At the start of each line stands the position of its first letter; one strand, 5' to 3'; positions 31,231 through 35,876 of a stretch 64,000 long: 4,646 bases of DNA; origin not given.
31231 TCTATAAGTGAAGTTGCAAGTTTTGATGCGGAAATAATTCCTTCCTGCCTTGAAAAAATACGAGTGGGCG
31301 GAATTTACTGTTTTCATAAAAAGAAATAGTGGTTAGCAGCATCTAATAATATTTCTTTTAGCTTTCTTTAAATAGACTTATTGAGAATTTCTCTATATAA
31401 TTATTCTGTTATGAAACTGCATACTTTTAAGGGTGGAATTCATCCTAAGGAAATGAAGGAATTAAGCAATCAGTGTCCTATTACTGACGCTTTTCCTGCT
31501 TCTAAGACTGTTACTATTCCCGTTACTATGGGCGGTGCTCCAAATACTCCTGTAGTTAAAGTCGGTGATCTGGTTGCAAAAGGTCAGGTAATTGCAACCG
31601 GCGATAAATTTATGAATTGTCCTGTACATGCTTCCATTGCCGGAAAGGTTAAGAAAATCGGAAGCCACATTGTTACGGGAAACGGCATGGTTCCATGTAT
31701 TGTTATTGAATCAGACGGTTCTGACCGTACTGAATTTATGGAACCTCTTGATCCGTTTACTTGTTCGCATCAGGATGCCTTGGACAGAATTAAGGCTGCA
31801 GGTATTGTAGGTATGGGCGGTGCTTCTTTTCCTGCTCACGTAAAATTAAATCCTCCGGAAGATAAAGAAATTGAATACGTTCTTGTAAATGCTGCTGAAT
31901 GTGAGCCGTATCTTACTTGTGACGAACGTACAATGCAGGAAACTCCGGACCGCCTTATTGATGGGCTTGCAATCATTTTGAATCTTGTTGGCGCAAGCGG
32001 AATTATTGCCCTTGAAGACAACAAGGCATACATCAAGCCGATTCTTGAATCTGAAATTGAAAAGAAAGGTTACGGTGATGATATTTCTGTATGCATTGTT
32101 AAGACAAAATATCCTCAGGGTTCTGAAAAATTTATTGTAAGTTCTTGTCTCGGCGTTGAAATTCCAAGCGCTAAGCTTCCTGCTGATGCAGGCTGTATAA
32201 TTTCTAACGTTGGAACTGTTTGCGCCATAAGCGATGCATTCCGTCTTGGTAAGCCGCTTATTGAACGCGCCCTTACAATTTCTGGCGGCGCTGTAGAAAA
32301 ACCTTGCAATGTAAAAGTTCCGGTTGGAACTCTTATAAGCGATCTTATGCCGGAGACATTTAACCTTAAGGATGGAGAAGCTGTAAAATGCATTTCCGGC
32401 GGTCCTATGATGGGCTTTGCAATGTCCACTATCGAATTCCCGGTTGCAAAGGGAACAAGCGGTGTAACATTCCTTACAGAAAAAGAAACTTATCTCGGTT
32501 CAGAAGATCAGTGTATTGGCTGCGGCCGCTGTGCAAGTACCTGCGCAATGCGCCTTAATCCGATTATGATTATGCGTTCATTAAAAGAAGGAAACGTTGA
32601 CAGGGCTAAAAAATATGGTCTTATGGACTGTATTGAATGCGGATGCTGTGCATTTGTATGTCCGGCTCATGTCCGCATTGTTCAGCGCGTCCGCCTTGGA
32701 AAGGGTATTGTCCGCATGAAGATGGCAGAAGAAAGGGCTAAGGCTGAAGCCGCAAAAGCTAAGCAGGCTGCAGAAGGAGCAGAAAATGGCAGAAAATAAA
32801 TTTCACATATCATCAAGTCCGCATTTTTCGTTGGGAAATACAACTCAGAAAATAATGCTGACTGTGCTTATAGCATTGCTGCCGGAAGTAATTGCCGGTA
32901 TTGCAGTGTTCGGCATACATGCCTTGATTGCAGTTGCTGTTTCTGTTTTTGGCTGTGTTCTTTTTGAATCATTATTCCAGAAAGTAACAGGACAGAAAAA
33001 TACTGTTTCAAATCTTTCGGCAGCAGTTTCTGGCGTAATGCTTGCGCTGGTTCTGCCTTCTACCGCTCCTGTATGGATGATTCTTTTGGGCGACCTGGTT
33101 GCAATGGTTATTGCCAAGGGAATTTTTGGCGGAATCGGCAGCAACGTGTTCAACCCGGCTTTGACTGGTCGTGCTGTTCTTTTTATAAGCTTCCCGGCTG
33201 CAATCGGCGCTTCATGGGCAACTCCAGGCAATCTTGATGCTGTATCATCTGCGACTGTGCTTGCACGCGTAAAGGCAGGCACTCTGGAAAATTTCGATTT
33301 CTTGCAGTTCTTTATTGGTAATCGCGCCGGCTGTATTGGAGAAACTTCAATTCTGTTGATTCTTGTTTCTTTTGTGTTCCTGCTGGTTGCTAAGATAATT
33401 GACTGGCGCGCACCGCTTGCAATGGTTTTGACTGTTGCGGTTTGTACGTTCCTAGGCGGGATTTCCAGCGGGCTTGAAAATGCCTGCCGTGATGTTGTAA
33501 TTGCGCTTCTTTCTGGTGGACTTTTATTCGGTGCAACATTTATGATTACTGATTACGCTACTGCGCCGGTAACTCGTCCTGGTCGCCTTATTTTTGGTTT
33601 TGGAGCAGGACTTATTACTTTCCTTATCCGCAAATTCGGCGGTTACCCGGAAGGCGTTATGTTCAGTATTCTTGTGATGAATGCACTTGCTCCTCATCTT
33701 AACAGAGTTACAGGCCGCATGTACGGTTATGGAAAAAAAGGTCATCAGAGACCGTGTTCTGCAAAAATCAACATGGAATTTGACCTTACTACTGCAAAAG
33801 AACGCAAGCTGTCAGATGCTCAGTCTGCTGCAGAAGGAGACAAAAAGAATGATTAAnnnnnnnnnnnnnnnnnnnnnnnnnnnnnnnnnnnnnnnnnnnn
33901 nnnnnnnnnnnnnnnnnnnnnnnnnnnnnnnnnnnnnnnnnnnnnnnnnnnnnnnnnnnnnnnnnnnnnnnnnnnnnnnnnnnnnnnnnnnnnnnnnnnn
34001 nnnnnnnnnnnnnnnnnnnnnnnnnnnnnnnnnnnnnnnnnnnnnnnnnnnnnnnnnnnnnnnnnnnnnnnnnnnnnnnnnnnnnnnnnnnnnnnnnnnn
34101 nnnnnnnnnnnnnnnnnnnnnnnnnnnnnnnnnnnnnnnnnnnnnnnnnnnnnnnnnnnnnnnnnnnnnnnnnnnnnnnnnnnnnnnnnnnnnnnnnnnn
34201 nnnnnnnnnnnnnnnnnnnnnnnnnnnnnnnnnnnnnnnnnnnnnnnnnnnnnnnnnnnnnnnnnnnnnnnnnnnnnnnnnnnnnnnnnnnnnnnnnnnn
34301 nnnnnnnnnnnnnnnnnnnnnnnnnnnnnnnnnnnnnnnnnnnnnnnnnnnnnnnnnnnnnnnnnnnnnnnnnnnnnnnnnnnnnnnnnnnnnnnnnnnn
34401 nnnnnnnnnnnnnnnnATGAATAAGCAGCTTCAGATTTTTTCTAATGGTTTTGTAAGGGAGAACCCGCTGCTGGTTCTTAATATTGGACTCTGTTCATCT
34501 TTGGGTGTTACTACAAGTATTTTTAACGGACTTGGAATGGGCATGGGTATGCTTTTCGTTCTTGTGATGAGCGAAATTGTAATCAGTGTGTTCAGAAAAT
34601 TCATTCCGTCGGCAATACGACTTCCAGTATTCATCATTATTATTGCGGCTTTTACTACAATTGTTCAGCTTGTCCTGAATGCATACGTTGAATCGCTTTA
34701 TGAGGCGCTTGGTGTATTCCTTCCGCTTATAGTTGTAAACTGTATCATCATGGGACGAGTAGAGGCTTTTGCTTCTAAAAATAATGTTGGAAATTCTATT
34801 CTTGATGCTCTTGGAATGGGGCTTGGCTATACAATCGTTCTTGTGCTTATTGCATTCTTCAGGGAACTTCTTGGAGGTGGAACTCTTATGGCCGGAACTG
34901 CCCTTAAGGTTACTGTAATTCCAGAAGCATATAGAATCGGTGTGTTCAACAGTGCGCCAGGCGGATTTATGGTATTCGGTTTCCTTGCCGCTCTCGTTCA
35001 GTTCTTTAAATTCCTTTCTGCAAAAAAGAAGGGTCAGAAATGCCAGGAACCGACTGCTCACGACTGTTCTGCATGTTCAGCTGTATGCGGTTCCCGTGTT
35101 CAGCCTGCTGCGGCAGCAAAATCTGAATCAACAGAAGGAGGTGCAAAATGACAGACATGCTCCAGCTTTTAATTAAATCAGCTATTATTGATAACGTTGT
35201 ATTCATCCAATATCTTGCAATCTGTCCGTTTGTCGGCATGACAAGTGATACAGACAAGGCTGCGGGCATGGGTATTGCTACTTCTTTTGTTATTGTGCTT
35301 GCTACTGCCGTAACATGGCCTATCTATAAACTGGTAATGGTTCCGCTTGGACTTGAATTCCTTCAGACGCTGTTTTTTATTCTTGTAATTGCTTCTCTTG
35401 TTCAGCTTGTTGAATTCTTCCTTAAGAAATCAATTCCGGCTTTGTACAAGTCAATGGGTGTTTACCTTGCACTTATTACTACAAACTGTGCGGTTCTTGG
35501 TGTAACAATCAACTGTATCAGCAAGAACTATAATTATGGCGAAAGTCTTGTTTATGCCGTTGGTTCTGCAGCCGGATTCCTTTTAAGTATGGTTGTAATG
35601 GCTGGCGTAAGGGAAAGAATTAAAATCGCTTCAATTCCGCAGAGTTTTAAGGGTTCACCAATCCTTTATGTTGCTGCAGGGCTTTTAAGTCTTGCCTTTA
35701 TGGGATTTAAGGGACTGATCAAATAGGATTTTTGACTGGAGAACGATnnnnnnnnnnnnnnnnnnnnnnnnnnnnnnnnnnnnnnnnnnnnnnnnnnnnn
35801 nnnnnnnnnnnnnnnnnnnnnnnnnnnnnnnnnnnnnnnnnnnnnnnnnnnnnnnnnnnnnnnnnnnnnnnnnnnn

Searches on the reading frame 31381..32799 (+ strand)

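Call 17: search_protein_families(library=ncbifam, proteins=[window:31381-32799:+], max_evalue=0.00001)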
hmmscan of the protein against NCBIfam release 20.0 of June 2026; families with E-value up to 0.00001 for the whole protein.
window:31381-32799:+ (472 aa): 19 families
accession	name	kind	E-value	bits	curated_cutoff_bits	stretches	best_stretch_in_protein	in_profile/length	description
TIGR01945.1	rnfC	subfamily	3.2e-134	447.7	245.95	1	13-446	1-433/435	RnfABCDGE type electron transport complex subunit C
NF003454.1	PRK05035.1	equivalog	1.9e-125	419.5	345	1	12-462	2-452/556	electron transport complex subunit RsxC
TIGR04481.1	PR_assoc_PrdC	equivalog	2.4e-57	194.6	490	1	52-387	10-323/425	proline reductase-associated electron transfer protein PrdC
NF041837.1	rnfC_Methano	equivalog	5.2e-53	180.5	650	1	44-451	13-433/438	Rnf electron transport complex subunit RnfC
NF003761.0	PRK05352.1-4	equivalog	6e-20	71.4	450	2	58-350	47-314/449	Na(+)-translocating NADH-quinone reductase subunit A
TIGR01959.1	nuoF_fam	equivalog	1e-13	50.5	558.65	1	129-342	34-282/410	NADH-quinone oxidoreductase subunit NuoF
TIGR01936.1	nqrA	equivalog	9.2e-13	47.9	321.05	1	56-350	42-310/446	NADH:ubiquinone reductase (Na(+)-transporting) subunit A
NF003759.0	PRK05352.1-2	equivalog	1.2e-11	44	505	0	279-367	244-329/447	Na(+)-translocating NADH-quinone reductase subunit A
NF003762.0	PRK05352.1-5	equivalog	1.2e-08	34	819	0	55-121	41-104/444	Na(+)-translocating NADH-quinone reductase subunit A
NF010120.0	PRK13596.1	equivalog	2.9e-08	32.7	389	1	129-203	39-116/433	NADH-quinone oxidoreductase subunit NuoF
NF008436.0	PRK11278.1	equivalog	9.3e-08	31.4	749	1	129-199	47-120/448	NADH-quinone oxidoreductase subunit NuoF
TIGR01971.1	NuoI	subfamily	2.1e-07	30.5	113.05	1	350-430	15-96/121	NADH-quinone oxidoreductase, chain I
NF004538.0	PRK05888.1-4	equivalog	1.4e-06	28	135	1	350-434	33-119/162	NADH-quinone oxidoreductase subunit NuoI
NF040864.1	HgcB_ferredoxin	equivalog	2.9e-06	27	99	0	370-455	8-85/93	mercury methylation ferredoxin HgcB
NF004544.0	PRK05888.2-6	equivalog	4.4e-06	26.4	457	1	375-439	79-142/220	NADH-quinone oxidoreductase subunit NuoI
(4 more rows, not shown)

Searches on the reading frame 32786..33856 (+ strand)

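Call 48: search_protein_families(library=pfam, proteins=[window:32786-33856:+], max_evalue=1e-8)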
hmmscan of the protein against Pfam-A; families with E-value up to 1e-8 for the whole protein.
window:32786-33856:+ (356 aa): 1 family
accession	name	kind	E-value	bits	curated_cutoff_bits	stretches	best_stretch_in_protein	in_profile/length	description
PF03116.20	NQR2_RnfD_RnfE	-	3.9e-104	348.6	27.7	1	8-309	2-290/296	NQR2, RnfD, RnfE family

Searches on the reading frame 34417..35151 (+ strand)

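Call 48: search_protein_families(library=pfam, proteins=[window:34417-35151:+], max_evalue=1e-8)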
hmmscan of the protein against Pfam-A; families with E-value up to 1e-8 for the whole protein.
window:34417-35151:+ (244 aa): 1 family
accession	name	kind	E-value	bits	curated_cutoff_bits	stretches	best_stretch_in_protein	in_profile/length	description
PF02508.19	Rnf-Nqr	-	6.3e-60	202.6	23.8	1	5-190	2-173/174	Rnf-Nqr subunit, membrane protein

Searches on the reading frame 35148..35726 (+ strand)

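Call 48: search_protein_families(library=pfam, proteins=[window:35148-35726:+], max_evalue=1e-8)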
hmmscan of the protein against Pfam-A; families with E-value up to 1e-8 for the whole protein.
window:35148-35726:+ (192 aa): 1 family
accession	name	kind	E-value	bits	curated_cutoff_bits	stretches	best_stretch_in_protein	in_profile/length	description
PF02508.19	Rnf-Nqr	-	4.4e-55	186.8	23.8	1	5-191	2-174/174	Rnf-Nqr subunit, membrane protein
